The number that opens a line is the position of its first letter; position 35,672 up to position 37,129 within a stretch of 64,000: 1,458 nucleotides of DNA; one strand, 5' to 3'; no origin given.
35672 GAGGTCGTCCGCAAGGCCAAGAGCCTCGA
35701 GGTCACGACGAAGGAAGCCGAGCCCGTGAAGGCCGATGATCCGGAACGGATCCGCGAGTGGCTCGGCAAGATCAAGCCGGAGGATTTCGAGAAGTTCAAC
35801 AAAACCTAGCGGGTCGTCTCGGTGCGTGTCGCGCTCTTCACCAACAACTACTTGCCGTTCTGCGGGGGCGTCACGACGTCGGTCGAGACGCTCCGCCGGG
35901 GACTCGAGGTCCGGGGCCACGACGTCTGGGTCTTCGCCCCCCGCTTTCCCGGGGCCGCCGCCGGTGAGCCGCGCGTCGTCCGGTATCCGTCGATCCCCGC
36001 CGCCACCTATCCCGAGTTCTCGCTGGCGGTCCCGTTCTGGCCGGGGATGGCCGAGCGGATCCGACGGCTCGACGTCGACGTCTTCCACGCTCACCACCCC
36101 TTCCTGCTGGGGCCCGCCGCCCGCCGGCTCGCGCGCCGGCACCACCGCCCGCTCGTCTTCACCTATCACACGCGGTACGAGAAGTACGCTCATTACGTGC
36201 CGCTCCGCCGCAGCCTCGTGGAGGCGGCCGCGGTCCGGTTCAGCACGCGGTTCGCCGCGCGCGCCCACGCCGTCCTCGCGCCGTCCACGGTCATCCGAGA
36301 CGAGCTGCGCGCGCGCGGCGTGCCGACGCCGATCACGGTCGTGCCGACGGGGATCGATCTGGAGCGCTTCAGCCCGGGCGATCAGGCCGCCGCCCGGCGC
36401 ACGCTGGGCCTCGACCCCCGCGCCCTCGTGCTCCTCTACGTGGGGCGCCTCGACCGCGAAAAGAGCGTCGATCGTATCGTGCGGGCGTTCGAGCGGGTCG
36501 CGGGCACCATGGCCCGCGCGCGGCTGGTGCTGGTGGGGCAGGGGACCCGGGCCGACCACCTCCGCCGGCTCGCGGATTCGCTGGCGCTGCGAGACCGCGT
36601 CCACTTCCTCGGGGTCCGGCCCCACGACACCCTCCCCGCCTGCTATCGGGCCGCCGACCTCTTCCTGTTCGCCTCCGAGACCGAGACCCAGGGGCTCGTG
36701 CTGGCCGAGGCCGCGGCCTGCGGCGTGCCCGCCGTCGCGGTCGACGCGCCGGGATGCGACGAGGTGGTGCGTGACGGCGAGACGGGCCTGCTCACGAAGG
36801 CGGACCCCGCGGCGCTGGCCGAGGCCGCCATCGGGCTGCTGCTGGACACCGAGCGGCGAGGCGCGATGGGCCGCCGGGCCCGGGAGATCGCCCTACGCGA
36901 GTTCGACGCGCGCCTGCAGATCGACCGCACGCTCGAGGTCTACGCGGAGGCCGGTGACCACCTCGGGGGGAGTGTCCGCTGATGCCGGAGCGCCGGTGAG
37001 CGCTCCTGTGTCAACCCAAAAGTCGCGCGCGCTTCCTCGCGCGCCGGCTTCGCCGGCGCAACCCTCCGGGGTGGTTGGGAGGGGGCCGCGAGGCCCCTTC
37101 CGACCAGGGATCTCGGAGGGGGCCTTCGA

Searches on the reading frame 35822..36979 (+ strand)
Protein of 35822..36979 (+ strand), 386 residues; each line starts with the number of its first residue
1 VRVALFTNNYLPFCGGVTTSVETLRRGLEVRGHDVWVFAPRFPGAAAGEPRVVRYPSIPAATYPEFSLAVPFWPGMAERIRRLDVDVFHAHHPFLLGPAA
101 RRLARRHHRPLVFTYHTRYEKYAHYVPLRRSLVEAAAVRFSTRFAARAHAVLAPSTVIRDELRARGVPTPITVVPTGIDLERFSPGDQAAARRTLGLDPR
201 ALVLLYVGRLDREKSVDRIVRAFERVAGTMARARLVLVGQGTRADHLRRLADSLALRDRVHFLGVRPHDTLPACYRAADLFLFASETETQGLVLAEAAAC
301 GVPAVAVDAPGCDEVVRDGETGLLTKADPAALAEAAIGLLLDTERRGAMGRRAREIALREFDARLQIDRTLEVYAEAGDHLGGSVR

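Call 37: search_protein_families(library=ncbifam, proteins=[window:35822-36979:+], max_evalue=0.00001)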
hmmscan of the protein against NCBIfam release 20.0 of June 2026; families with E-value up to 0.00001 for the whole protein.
window:35822-36979:+ (386 aa): 37 families (the best 25 are shown)
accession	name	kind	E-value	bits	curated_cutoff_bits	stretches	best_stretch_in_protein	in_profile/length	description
NF049988.1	MGlcDAGSynMgs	equivalog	7.4e-49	167.1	400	1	1-326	1-338/398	alpha-monoglucosyldiacylglycerol synthase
TIGR03999.1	thiol_BshA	equivalog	6e-41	140.6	273.7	1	23-376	20-372/375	N-acetyl-alpha-D-glucosaminyl L-malate synthase BshA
TIGR03449.1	mycothiol_MshA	equivalog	7.6e-40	137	462.5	1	82-377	100-403/406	D-inositol-3-phosphate glycosyltransferase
NF053787.1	GlcN_PG_synth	equivalog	7.8e-40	136.8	480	1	1-376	1-358/361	N-acetylglucosaminyl phosphatidylglycerol synthase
TIGR04063.1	stp3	hypoth_equivalog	6.3e-35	120.8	442.05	1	78-376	86-394/397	TIGR04063 family PEP-CTERM/XrtA system glycosyltransferase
NF041876.1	EPS_EpsE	equivalog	1.5e-29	103.5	400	1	159-366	177-385/389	exopolysaccharide biosynthesis GT4 family glycosyltransferase EpsE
TIGR03088.1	stp2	hypoth_equivalog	3.7e-26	92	409.05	1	171-376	162-372/374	TIGR03088 family PEP-CTERM/XrtA system glycosyltransferase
TIGR04047.1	MSMEG_0565_glyc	hypoth_equivalog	4.3e-26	91.9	259.85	1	2-359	1-357/373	MSMEG_0565 family glycosyltransferase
NF038229.1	Glyco4_Geo_Pelo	equivalog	3.4e-25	88.8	400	1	76-376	47-335/338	GPMC system family 4 glycosyltransferase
TIGR02149.1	glgA_Coryne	subfamily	1e-23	84.1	302.4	1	1-376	1-389/391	glycogen synthase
NF047684.1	TeichurnBiosyTuaC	equivalog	6.5e-23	81.3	550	1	81-368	105-380/391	teichuronic acid biosynthesis protein TuaC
TIGR04157.1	glyco_rSAM_CFB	subfamily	2.1e-20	73.1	400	1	171-356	195-388/406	TIGR04157 family glycosyltransferase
NF007640.0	PRK10307.1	subfamily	1.3e-18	67.1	276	1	128-366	152-396/411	WcaI family glycosyltransferase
NF053513.1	Gtran_IagA_BgsA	equivalog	7.6e-18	64.6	460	1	84-324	43-282/333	LTA glycolipid anchor biosynthesis glycosyltransferase, IagA/BgsA family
NF012028.0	PRK15484.1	subfamily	3.1e-17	62.7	618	1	147-358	139-359/380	lipopolysaccharide N-acetylglucosaminyltransferase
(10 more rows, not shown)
